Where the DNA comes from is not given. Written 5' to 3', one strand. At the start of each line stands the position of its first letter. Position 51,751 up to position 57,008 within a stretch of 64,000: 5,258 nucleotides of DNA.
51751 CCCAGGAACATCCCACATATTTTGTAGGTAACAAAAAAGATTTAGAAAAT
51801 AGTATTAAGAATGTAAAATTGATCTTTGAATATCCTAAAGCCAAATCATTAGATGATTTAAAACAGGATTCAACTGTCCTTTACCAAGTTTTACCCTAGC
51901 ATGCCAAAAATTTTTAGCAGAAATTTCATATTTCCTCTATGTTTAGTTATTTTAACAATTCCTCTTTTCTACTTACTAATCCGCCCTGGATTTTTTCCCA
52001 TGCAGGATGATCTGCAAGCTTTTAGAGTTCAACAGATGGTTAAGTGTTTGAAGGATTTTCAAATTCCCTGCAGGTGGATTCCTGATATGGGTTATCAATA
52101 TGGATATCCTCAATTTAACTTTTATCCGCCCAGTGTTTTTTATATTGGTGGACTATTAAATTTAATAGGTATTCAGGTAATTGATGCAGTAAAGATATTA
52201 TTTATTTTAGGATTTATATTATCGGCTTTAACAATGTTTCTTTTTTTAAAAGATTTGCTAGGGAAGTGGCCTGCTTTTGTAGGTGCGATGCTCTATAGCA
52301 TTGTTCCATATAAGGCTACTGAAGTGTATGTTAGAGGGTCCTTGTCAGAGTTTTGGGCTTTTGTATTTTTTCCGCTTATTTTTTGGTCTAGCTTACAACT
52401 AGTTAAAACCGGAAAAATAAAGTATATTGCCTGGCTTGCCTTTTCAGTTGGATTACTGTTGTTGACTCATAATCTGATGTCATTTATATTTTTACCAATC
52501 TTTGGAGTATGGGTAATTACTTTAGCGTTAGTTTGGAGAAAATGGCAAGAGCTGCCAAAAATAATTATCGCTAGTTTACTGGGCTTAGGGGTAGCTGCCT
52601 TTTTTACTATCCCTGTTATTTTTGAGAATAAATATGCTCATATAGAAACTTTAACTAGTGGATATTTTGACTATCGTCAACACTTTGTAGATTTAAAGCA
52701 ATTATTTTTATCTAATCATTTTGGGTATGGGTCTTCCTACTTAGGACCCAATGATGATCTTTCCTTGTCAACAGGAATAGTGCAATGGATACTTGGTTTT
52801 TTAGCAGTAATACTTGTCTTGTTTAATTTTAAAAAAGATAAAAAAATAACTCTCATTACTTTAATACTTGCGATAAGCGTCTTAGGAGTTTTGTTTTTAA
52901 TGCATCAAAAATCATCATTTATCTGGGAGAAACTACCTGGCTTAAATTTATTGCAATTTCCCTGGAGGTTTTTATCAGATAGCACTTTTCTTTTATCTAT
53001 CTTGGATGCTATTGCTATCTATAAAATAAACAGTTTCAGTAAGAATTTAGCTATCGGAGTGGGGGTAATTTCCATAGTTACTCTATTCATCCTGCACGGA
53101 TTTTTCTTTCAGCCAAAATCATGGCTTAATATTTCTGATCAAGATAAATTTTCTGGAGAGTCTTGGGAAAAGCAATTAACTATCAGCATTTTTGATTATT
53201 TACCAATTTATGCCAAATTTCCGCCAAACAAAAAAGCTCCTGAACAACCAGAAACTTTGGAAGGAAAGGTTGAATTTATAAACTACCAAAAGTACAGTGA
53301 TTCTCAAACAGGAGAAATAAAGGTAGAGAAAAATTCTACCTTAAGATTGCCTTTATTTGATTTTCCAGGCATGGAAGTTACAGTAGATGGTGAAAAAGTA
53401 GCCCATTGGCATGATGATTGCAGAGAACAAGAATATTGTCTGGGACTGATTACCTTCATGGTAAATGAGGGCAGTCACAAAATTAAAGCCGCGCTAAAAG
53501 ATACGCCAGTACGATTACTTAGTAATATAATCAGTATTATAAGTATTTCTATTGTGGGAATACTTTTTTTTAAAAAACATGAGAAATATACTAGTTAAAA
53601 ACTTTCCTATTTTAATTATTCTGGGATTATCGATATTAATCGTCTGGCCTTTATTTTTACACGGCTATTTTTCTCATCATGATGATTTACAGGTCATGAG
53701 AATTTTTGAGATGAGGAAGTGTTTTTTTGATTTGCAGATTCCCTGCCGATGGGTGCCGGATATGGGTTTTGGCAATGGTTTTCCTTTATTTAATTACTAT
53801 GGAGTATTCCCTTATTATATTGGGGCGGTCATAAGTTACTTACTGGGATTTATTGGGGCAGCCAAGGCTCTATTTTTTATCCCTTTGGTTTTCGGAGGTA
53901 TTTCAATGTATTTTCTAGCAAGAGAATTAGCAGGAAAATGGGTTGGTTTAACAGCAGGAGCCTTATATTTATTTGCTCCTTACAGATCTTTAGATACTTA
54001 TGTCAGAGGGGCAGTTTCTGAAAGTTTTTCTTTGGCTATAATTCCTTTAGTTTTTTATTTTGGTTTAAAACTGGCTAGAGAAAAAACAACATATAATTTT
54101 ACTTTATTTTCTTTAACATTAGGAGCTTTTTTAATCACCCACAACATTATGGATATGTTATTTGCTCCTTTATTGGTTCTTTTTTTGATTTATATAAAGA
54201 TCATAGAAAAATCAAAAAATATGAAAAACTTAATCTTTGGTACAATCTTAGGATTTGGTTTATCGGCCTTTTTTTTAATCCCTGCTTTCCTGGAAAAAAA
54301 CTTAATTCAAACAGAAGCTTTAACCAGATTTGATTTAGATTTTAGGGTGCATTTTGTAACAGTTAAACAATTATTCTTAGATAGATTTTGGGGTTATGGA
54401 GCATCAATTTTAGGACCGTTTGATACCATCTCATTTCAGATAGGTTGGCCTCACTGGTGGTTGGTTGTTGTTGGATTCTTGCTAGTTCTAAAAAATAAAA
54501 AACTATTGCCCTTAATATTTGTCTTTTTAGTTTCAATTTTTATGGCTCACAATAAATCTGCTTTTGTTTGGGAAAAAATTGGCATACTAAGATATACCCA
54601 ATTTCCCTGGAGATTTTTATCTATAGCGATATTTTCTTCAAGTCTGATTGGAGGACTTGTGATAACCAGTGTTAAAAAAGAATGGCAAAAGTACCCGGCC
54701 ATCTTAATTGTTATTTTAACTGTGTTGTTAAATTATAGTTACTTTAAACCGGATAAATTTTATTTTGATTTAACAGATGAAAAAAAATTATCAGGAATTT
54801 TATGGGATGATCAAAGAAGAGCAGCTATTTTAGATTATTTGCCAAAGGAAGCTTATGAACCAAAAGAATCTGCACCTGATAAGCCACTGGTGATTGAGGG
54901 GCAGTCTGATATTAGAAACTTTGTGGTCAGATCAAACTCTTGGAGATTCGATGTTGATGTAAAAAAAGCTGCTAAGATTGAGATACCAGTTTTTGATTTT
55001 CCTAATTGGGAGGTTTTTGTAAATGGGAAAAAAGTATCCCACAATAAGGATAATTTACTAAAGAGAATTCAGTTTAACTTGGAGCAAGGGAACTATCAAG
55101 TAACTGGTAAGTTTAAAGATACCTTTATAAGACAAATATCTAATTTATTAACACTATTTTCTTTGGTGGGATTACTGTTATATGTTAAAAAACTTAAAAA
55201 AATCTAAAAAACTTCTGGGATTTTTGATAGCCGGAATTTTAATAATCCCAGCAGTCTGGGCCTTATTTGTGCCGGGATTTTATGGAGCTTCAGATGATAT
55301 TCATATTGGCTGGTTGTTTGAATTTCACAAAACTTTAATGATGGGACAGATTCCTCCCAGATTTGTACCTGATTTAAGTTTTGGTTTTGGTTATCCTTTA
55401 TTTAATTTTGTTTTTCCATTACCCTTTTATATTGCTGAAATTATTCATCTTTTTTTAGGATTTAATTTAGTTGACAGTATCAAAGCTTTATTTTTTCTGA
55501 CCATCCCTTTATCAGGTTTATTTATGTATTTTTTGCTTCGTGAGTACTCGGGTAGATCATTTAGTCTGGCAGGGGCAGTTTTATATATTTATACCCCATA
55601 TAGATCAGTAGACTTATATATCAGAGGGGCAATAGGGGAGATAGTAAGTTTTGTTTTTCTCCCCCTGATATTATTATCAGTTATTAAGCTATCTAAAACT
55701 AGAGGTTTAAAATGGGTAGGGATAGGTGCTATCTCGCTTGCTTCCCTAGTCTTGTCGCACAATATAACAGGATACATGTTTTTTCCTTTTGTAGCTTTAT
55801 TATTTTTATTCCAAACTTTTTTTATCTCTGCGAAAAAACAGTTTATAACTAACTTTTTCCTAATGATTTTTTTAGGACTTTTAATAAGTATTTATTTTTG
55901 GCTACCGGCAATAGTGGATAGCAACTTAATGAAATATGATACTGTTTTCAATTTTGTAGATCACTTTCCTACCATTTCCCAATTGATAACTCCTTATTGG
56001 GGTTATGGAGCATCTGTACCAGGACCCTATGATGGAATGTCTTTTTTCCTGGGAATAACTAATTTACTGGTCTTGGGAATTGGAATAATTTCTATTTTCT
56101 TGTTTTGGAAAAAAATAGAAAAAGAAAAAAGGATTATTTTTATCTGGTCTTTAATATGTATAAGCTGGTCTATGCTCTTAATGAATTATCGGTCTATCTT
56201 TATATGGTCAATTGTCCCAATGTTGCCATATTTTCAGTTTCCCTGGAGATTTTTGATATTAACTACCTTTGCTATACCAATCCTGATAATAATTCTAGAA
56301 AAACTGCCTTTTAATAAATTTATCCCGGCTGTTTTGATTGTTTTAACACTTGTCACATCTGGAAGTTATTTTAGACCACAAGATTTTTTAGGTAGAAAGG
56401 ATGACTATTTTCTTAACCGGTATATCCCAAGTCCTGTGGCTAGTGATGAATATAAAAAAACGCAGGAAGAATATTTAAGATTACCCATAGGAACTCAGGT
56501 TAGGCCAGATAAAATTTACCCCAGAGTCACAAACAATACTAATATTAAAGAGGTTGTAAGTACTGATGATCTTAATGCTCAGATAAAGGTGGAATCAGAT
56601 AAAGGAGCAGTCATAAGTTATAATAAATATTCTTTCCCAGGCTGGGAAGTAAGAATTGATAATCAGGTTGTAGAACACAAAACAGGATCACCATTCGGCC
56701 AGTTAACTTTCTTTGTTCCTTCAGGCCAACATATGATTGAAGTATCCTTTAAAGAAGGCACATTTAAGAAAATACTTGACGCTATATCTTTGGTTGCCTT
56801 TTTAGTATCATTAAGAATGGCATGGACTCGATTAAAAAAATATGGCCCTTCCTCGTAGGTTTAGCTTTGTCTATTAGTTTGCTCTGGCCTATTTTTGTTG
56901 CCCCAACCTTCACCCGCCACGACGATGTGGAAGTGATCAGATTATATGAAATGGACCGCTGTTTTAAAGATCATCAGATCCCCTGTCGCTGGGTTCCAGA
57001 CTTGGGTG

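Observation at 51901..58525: Four head-to-tail paralogs of a large polytopic membrane protein with conserved IPCRW(V/I)PD(L/M)G and QFPWRFL motifs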

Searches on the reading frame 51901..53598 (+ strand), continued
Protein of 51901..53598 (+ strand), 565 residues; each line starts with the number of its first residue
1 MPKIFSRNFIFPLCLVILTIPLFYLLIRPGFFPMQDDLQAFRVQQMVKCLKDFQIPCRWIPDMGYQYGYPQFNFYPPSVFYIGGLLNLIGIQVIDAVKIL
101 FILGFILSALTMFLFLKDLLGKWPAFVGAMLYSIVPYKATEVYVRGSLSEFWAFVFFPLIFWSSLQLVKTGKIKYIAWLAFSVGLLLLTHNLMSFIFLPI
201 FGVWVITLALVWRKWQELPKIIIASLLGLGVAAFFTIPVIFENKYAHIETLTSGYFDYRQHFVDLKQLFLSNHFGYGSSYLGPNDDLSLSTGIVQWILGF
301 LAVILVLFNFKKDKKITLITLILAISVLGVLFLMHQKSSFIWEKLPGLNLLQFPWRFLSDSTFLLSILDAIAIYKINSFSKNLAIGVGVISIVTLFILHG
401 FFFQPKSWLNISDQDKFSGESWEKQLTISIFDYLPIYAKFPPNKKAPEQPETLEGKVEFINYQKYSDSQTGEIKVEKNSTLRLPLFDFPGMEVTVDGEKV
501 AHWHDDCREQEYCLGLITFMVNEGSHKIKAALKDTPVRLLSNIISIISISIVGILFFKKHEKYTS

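Call 78: search_solved_structures(query=A2, max_evalue=10, show_alignments=3)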
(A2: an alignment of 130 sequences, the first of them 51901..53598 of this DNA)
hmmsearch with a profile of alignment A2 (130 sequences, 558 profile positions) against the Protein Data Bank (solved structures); distinct sequences matched with E-value up to 10: 0.

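Call 92: list_cluster_members(proteins=[P0121, P0126, P0152, P0211, P0139, P0143, P0122, P0131, P0153, P0270])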
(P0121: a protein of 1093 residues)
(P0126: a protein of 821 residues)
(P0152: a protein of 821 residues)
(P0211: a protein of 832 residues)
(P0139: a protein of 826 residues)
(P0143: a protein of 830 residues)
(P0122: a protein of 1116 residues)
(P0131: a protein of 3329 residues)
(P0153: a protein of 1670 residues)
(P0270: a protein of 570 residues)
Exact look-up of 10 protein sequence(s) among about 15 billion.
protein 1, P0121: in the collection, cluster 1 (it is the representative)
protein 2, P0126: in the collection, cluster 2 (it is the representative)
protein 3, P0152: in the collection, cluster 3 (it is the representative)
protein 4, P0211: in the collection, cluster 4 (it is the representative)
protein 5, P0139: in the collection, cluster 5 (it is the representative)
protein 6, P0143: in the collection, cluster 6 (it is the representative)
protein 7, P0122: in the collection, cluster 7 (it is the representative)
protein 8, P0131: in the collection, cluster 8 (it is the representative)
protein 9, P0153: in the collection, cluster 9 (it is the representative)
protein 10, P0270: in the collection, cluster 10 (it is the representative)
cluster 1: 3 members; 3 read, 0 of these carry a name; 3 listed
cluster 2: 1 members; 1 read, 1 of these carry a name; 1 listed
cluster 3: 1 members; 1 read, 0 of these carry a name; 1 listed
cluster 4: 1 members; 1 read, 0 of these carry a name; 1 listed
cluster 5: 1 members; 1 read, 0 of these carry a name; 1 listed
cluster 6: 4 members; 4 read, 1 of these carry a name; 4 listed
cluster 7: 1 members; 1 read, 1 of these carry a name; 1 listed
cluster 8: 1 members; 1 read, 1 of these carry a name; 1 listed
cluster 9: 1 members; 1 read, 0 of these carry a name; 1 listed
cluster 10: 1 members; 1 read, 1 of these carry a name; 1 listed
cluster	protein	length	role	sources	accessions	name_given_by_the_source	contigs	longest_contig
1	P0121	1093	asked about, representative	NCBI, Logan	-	-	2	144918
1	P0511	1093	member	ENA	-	-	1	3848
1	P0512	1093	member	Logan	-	-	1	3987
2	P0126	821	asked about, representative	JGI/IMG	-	GT2 family glycosyltransferase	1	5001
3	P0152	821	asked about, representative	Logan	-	-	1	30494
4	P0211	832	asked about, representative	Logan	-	-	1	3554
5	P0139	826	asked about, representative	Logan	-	-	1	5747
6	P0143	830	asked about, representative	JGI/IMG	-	GT2 family glycosyltransferase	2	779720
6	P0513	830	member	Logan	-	-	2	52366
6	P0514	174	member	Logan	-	-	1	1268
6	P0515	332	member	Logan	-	-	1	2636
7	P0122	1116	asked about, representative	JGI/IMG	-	hypothetical protein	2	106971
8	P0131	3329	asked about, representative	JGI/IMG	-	uncharacterized membrane protein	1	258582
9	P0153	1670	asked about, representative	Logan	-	-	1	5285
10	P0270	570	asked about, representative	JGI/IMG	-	hypothetical protein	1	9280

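Call 94: find_encoding_contigs(protein=P0143, flank=10000, max_places=1)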
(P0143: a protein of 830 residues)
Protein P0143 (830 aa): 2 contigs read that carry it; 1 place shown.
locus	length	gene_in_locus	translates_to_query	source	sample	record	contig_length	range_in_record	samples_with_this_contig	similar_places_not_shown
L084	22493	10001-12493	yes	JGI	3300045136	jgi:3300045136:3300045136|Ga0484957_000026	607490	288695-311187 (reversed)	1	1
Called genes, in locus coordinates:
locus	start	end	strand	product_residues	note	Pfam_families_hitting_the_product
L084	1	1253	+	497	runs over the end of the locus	PF01943:Polysacc_synt, PF13440:Polysacc_synt_3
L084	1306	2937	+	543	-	-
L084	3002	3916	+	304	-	PF00535:Glycos_transf_2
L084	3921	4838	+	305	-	PF00535:Glycos_transf_2, PF10111:Glyco_tranf_2_2 (faint), PF13641:Glyco_tranf_2_3, PF13632:Glyco_trans_2_3 (faint)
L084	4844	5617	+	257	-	PF00535:Glycos_transf_2, PF10111:Glyco_tranf_2_2 (faint)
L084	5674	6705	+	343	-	PF00534:Glycos_transf_1, PF13692:Glyco_trans_1_4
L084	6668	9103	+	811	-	PF09586:YfhO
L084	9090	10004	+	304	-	PF10111:Glyco_tranf_2_2 (weak), PF13641:Glyco_tranf_2_3, PF00535:Glycos_transf_2, PF13632:Glyco_trans_2_3 (weak)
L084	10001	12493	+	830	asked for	PF00535:Glycos_transf_2, PF10111:Glyco_tranf_2_2 (weak), PF13641:Glyco_tranf_2_3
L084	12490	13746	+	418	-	-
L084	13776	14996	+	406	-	-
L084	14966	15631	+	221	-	-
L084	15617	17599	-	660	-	-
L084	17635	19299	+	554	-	PF13231:PMT_2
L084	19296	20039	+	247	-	PF00535:Glycos_transf_2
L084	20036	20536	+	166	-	-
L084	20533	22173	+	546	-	PF13231:PMT_2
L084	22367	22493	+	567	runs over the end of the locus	-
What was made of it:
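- Closest known: YfhO. Different: These proteins are about 560 aa. A full-length YfhO in locus L084 is 811 aa (call 94).
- A GT2-fused relative (P0143) lies in a classical Wzx, GT2 and GT4 cluster (call 94).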

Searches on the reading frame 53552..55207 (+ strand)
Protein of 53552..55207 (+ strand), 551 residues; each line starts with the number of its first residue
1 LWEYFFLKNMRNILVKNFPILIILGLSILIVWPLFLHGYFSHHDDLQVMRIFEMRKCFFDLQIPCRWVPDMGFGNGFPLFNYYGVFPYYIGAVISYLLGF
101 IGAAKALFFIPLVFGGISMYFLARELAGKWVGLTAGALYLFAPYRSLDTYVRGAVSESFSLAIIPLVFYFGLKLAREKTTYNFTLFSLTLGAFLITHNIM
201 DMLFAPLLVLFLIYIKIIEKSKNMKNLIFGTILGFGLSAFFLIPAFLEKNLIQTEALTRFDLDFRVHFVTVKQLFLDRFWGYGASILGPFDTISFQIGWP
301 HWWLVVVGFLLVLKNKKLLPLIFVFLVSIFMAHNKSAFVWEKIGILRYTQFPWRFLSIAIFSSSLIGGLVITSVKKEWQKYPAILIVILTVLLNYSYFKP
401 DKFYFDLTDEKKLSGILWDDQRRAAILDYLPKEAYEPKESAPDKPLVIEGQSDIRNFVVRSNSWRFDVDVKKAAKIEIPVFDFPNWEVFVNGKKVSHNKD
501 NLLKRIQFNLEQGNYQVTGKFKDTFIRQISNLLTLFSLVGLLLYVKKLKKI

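Call 3: search_protein_families(library=pfam, proteins=[window:53552-55207:+], max_evalue=1)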
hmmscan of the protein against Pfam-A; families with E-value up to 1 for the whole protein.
window:53552-55207:+ (551 aa): 3 families
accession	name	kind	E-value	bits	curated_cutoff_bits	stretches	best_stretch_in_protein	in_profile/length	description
PF10131.15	PTPS_related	-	6.9e-18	64.9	26.4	1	80-402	1-311/621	6-pyruvoyl-tetrahydropterin synthase related domain; membrane protein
PF16763.10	Spidroin_N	-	0.048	14.1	27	1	498-537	81-120/125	Major ampullate spidroin 1, spider silk protein 1, N-term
PF13363.11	BetaGal_dom3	-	0.21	11.6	27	1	436-501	6-70/75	Beta-galactosidase, domain 3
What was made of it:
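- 53552..55207 (+): Paralog 2 (551 aa from TTG 53552, or 542 aa from ATG 53579). Same architecture and motifs (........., QFPWRFL). Pfam PF10131 64.9 bits against a cut-off of 26.4 (call 3).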

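Call 4: search_protein_families(library=ncbifam, proteins=[window:53552-55207:+], max_evalue=1)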
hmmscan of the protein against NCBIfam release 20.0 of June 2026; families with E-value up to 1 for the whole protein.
window:53552-55207:+ (551 aa): 0 families

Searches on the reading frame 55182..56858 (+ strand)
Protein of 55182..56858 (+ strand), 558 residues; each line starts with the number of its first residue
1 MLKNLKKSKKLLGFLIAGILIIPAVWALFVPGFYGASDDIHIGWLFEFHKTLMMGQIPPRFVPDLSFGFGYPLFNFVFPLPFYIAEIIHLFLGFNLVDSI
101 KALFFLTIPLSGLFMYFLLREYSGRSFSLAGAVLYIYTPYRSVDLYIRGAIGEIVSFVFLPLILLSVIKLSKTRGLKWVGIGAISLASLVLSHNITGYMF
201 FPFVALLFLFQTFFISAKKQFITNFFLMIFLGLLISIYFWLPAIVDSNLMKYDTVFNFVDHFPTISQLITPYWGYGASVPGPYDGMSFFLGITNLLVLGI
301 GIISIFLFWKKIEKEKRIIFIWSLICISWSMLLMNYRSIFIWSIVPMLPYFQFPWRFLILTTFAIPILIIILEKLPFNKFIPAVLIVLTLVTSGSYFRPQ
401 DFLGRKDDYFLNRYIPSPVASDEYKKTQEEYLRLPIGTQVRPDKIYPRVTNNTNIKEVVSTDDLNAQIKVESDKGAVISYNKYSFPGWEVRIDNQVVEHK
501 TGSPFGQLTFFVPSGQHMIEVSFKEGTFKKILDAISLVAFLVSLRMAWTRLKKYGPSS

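Call 3: search_protein_families(library=pfam, proteins=[window:55182-56858:+], max_evalue=1)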
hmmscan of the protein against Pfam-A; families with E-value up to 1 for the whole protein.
window:55182-56858:+ (558 aa): 1 family
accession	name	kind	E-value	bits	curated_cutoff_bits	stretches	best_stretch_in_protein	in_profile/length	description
PF10131.15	PTPS_related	-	0.00036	19.6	26.4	1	75-401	2-311/621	6-pyruvoyl-tetrahydropterin synthase related domain; membrane protein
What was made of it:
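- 55182..56858 (+): Paralog 3 (558 aa), the most divergent copy. It has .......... in place of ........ and lacks both EL1 cysteines. Pfam PF10131 19.6 bits, below cut-off (call 3).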

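Call 4: search_protein_families(library=ncbifam, proteins=[window:55182-56858:+], max_evalue=1)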
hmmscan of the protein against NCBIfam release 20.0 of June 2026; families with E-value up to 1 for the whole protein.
window:55182-56858:+ (558 aa): 1 family
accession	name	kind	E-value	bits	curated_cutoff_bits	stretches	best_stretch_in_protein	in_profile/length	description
NF053599.1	transp_MmpA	equivalog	0.16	10.5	210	0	101-190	70-157/543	MmpA family trehalose lipid delivery protein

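Call 25: find_homologous_proteins(query=window:55182-56858:+, max_evalue=0.001)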
Query window:55182-56858:+ (558 aa): 820 proteins with E <= 0.001 among 8000 candidates; the best 120 are listed.
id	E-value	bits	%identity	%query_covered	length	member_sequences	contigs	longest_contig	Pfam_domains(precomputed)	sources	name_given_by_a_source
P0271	0.0e+0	1241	100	100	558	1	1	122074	-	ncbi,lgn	-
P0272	0.0e+0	1036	85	97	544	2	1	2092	-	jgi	-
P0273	1.1e-256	871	71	99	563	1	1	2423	-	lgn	-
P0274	1.8e-253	861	69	100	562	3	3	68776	PF13231.13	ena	-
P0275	2.3e-248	844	69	99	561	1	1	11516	-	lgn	-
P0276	4.0e-248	843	69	97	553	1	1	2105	-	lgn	-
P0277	1.1e-244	832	69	98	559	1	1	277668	PF10131.16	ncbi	-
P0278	2.1e-239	814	66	96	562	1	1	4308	-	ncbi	-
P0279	4.3e-237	806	65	96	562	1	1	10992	-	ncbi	-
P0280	2.5e-235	801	64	100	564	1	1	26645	-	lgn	-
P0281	5.0e-235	800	64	99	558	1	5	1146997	PF10131.16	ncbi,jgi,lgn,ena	jgi:hypothetical protein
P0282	1.8e-234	798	67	99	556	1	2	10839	-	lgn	-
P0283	1.8e-234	798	67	94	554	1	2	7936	-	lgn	-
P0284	1.3e-233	795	67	95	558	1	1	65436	-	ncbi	-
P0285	3.1e-233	794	65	99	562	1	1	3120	-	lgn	-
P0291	3.0e-230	784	64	96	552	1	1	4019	PF10131.16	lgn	-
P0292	4.6e-230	783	65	96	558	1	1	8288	PF10131.16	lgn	-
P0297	1.1e-227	775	64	98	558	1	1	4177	PF10131.16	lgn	-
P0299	1.3e-226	772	63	99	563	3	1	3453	PF10131.16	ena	-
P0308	1.8e-223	762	61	99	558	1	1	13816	PF10131.16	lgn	-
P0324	3.5e-217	741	61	96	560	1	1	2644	PF10131.16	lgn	-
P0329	1.9e-213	728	62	94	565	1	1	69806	PF10131.16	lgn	-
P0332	5.4e-213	727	63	96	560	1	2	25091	PF10131.16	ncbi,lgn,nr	ncbi:hypothetical protein HYU94_00485 [Candidatus Daviesbacteria bacterium]|nr:hypothetical protein 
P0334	1.3e-212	726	61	94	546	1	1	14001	PF10131.16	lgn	-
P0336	3.0e-211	721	62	95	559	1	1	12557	PF10131.16,PF09586.17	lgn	-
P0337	1.0e-210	719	60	95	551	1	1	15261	PF10131.16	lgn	-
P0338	1.5e-210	719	61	94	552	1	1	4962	PF10131.16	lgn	-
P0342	4.6e-209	714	60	98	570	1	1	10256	PF10131.16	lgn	-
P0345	4.6e-207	707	61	97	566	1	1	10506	PF10131.16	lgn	-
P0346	1.1e-206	706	59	94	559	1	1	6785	PF10131.16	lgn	-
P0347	1.4e-206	706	59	95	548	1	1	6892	PF10131.16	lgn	-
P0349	2.4e-206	705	61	94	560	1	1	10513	PF10131.16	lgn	-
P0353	2.7e-205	702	61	96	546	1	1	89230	PF10131.16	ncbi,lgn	-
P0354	3.5e-205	701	60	95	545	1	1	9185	PF10131.16,PF09586.17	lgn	-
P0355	4.2e-205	701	59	98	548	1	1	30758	PF10131.16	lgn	-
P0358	7.7e-205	700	57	97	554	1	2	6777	PF10131.16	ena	-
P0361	6.4e-204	697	58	96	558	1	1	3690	PF10131.16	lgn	-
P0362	7.2e-204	697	61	96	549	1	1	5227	PF10131.16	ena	-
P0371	1.4e-200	686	57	97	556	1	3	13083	PF10131.16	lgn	-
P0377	1.5e-198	679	57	96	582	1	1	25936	PF10131.16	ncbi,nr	ncbi:MAG: hypothetical protein Q7S77_02325 [Candidatus Staskawiczbacteria bacterium]|nr:hypothetical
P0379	3.0e-198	678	59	95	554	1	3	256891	PF10131.16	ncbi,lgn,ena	ncbi:MAG: 6-pyruvoyl-tetrahydropterin synthase-related protein [Patescibacteria group bacterium]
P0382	6.3e-197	674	58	94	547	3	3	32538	PF10131.16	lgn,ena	-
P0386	2.3e-196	672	56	97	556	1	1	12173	PF10131.16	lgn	-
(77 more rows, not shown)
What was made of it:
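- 55182..56858 (+): Orthologs at 55-85 % identity (call 25).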
